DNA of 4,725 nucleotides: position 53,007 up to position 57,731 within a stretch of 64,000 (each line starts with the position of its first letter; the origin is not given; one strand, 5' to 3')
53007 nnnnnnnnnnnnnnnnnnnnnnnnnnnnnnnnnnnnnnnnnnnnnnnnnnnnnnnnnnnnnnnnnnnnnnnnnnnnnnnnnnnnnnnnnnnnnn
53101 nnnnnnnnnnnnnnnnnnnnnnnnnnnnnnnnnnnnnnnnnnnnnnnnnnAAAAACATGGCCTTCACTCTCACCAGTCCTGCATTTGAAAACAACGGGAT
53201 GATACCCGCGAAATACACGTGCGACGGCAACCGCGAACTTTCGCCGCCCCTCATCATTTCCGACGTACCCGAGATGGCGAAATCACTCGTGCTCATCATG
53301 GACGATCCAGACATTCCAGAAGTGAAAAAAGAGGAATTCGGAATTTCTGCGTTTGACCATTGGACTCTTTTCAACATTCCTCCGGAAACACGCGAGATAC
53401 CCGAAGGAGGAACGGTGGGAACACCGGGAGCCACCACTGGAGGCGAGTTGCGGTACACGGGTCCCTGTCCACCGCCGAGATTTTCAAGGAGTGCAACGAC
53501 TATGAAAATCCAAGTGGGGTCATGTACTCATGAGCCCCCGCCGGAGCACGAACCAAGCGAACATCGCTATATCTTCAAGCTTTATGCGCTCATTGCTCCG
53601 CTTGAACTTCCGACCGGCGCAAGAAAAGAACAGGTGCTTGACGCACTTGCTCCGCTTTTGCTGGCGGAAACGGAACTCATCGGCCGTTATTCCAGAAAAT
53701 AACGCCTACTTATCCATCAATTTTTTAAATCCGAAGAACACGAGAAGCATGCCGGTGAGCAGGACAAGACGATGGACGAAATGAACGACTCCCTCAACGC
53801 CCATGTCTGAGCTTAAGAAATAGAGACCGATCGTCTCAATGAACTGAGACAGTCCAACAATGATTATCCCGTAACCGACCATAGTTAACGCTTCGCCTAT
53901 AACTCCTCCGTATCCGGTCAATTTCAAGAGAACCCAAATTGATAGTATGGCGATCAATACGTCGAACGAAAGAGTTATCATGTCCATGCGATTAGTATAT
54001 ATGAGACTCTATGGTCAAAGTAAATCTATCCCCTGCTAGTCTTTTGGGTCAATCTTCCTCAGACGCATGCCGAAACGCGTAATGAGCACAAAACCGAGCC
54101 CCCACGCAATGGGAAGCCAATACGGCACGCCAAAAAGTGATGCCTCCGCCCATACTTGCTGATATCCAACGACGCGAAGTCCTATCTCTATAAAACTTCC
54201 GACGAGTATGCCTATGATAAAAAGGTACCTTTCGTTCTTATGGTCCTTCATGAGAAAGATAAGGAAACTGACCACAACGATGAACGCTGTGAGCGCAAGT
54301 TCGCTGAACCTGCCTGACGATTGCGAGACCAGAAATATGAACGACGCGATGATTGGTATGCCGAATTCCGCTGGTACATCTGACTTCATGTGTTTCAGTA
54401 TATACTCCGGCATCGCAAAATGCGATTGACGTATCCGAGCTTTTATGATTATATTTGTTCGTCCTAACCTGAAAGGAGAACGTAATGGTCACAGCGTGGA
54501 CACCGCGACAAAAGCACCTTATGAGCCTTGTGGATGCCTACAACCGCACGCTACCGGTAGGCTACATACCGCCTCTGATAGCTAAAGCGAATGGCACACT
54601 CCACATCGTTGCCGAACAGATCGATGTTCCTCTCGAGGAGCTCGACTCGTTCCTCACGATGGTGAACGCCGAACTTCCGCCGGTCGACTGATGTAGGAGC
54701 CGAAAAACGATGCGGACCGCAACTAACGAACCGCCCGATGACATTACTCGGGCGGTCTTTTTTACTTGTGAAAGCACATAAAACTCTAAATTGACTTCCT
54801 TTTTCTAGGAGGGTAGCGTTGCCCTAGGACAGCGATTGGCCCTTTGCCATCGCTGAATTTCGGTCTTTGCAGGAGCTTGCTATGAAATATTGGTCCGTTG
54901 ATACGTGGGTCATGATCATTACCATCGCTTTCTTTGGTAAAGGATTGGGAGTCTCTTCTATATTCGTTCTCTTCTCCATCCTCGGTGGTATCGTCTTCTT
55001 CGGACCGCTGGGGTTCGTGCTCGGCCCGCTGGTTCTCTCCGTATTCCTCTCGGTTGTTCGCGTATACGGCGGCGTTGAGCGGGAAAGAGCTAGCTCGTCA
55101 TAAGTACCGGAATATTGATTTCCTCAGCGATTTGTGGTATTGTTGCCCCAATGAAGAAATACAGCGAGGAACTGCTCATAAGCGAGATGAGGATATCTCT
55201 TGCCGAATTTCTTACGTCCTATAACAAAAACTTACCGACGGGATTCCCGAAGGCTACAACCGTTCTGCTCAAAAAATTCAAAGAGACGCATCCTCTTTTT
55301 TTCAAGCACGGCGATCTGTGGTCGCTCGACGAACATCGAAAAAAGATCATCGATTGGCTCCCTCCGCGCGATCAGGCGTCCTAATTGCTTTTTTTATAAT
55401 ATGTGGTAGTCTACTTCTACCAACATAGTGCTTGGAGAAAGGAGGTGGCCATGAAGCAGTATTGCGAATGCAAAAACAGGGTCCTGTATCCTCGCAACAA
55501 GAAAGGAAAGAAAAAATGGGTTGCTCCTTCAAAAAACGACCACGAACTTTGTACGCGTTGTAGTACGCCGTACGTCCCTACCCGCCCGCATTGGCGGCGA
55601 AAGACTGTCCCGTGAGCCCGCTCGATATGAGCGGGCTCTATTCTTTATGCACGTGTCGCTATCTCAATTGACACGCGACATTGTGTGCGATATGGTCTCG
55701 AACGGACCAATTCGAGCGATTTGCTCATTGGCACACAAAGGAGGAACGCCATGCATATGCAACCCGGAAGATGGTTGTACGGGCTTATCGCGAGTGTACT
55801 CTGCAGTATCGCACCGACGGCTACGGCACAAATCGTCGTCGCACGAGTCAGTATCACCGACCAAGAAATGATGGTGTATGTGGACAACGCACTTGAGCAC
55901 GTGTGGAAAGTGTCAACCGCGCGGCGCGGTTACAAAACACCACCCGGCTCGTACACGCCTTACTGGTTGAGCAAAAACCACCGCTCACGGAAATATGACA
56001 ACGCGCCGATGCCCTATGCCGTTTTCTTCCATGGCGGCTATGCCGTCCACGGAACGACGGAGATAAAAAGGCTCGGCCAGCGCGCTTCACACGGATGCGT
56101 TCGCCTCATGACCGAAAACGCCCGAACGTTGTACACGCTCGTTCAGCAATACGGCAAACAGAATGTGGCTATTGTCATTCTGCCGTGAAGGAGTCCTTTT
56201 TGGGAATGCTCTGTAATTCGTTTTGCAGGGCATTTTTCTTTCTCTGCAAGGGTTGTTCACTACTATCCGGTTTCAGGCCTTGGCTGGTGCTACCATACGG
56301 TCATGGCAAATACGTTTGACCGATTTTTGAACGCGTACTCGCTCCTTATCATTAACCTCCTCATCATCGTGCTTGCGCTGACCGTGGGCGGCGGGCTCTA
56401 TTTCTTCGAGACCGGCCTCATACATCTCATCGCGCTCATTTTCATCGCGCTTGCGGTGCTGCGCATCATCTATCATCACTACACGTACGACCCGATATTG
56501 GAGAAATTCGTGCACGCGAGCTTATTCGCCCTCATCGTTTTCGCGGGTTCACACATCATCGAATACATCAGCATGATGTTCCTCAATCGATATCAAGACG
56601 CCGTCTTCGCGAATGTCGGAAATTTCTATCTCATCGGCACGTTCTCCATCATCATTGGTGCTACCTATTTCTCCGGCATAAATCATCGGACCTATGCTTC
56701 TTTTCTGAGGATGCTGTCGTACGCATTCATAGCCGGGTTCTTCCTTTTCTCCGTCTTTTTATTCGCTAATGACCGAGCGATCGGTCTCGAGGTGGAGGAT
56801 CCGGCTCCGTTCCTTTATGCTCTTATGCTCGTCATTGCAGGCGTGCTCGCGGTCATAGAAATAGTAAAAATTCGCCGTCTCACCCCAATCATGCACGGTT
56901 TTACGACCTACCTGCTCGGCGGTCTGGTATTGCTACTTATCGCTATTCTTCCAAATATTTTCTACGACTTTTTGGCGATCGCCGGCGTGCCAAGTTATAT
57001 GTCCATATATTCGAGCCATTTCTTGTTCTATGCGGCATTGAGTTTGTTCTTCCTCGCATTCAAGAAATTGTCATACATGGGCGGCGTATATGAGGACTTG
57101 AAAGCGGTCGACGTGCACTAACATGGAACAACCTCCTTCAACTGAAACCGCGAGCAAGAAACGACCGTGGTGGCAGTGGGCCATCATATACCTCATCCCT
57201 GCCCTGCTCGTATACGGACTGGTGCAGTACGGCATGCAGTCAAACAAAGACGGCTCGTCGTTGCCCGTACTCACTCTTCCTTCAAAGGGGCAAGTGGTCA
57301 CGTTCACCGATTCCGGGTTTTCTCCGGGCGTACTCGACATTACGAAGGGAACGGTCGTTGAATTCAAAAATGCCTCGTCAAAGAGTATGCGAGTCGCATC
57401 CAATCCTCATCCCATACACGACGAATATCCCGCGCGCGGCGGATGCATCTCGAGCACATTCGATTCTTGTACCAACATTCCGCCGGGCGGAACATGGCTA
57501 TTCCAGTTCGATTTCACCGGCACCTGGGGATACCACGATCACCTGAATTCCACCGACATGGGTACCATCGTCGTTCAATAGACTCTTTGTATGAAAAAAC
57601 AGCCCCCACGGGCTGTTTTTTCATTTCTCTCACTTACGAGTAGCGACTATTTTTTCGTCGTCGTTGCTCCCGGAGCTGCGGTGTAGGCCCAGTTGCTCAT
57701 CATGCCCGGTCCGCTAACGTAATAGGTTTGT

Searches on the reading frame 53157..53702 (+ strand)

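Call 67: search_protein_families(library=pfam, proteins=[window:53157-53702:+], max_evalue=0.01)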
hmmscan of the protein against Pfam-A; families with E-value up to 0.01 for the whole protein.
window:53157-53702:+ (181 aa): 1 family
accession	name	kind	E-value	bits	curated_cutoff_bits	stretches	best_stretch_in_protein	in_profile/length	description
PF01161.25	PBP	-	2.1e-31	109.5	24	2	16-108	2-88/135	Phosphatidylethanolamine-binding protein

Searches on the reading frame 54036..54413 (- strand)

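Call 67: search_protein_families(library=pfam, proteins=[window:54036-54413:-], max_evalue=0.01)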
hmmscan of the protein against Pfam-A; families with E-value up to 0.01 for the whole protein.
window:54036-54413:- (125 aa): 2 families
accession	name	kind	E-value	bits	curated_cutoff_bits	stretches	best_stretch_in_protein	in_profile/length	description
PF03901.23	Glyco_transf_22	-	0.0031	17.2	23.8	1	13-100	265-347/414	Alg9-like mannosyltransferase family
PF11086.13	DUF2878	-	0.0062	17.2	27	1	39-117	23-101/154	Protein of unknown function (DUF2878)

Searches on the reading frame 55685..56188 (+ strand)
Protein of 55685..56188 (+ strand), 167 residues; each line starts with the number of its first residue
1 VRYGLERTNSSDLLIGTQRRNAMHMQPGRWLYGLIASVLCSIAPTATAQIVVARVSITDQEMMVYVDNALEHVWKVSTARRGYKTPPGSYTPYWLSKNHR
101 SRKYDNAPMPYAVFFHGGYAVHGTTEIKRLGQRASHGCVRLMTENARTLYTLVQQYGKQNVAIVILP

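Call 67: search_protein_families(library=pfam, proteins=[window:55685-56188:+], max_evalue=0.01)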
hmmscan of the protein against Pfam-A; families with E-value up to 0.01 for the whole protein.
window:55685-56188:+ (167 aa): 1 family
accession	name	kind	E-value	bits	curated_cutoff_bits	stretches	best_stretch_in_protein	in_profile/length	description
PF03734.19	YkuD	-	8.6e-18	65.7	23.4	1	53-155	4-140/146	L,D-transpeptidase catalytic domain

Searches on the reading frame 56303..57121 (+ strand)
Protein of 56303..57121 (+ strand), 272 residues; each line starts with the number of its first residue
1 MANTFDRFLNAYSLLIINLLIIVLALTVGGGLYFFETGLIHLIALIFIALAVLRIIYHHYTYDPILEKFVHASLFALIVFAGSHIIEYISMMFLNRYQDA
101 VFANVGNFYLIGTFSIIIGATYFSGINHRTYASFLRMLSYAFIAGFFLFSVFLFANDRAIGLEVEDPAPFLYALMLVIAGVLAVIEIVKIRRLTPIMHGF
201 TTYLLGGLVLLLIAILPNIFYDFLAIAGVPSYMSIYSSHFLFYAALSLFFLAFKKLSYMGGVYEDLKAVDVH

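Call 67: search_protein_families(library=pfam, proteins=[window:56303-57121:+], max_evalue=0.01)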
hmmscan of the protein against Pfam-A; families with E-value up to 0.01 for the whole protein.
window:56303-57121:+ (272 aa): 0 families

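Call 77: find_related_loci(query=window:56303-57121:+, collection=metagenome_contigs, flank=8000)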
Query window:56303-57121:+ (272 aa) in metagenome_contigs; peptide patterns used: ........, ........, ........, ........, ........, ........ (x = any residue, [..] = any of these).
81 stretches matched a pattern; 2 encode a relative of the query (tblastn E <= 1e-3); 2 distinct loci.
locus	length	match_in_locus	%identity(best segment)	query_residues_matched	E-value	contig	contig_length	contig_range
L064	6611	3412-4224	81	2-272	6e-146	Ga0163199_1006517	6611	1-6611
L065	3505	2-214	79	202-272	6e-33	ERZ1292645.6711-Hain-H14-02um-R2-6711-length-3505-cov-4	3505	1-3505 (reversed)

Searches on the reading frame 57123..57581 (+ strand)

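Call 67: search_protein_families(library=pfam, proteins=[window:57123-57581:+], max_evalue=0.01)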
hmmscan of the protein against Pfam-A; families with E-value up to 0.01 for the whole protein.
window:57123-57581:+ (152 aa): 1 family
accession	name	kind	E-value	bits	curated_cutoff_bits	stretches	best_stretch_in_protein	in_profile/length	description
PF13473.12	Cupredoxin_1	-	0.00037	20.9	27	1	57-151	23-104/104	Cupredoxin-like domain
